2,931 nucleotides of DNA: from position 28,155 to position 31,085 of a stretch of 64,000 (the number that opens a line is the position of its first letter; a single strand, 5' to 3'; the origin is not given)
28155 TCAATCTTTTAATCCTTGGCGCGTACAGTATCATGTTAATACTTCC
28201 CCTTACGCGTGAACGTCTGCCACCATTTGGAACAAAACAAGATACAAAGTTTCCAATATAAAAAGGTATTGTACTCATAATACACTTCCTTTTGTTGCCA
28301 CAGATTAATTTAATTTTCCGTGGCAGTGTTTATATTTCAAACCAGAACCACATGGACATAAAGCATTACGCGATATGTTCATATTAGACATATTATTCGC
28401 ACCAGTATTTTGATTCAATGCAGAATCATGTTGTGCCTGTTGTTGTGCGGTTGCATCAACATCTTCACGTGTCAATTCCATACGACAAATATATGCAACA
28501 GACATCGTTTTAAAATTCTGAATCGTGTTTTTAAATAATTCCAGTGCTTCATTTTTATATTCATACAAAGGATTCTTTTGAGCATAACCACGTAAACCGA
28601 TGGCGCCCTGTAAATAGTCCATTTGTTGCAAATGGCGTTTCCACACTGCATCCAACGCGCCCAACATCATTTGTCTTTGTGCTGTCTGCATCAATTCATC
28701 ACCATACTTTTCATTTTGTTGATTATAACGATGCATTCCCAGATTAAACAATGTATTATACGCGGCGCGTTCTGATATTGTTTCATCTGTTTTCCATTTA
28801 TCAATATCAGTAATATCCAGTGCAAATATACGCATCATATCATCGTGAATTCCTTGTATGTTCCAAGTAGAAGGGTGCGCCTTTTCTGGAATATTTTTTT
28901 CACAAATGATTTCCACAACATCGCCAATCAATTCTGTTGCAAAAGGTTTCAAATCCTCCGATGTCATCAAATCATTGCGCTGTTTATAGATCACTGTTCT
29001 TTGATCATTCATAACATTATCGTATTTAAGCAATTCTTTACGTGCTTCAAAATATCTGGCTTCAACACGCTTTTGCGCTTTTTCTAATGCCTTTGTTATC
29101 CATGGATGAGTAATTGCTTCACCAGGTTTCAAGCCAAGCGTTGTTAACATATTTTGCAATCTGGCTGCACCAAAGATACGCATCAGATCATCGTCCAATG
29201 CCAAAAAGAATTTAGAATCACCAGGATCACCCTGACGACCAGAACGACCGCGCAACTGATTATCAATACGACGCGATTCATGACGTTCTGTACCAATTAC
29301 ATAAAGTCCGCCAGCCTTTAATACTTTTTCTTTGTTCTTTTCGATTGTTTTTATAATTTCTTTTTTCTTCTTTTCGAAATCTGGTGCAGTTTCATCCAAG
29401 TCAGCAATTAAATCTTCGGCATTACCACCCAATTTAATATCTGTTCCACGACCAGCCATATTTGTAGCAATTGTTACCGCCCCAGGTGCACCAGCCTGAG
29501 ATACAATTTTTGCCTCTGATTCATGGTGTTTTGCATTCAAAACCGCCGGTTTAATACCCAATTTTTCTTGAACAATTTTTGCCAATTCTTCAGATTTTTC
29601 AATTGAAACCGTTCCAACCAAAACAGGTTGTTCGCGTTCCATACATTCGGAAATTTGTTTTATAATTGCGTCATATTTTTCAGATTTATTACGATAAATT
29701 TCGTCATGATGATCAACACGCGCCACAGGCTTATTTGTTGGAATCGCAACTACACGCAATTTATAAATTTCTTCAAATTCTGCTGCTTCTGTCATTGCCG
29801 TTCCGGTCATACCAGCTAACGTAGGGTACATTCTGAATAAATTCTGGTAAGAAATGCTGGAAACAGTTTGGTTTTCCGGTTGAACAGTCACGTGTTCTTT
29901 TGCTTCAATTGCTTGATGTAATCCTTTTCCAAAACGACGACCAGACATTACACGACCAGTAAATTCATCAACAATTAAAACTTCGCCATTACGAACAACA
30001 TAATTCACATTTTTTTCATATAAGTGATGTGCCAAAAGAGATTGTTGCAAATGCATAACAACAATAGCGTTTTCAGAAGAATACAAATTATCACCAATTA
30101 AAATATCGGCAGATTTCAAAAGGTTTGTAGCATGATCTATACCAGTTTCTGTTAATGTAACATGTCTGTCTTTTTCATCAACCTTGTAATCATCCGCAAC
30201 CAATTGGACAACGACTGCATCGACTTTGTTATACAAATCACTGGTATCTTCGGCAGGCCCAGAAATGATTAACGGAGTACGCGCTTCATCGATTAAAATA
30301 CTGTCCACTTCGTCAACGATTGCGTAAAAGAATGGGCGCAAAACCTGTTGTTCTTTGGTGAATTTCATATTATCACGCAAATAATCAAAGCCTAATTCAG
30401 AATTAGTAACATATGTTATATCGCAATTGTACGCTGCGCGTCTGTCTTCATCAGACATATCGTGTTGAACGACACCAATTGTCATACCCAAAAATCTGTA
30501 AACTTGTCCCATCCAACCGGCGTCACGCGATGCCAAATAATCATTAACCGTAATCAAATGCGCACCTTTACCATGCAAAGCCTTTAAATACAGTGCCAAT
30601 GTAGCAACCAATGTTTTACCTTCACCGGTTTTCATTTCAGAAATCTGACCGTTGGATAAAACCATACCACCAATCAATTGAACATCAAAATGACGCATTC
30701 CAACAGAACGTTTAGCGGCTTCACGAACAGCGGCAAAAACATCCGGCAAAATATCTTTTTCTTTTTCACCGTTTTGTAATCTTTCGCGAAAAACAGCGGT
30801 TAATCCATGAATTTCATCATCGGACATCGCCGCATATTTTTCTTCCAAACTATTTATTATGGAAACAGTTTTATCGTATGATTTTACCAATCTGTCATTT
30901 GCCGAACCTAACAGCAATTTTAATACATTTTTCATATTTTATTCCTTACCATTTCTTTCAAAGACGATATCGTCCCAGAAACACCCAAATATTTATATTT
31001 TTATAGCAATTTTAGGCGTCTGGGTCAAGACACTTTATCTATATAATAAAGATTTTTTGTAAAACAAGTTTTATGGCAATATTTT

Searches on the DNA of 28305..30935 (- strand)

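Call 32: search_rna_families(sources=[L006, L003, L004], threshold=gathering)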
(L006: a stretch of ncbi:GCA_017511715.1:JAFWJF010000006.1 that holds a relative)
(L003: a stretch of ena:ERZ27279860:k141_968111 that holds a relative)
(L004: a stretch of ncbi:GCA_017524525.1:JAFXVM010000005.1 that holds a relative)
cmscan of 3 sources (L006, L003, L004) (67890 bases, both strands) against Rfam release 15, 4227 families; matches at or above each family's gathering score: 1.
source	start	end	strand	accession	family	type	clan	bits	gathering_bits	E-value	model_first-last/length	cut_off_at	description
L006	9179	9512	-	RF00010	RNaseP_bact_a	Gene; ribozyme;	CL00002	167.3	100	3.8e-52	1-367/367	no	Bacterial RNase P class A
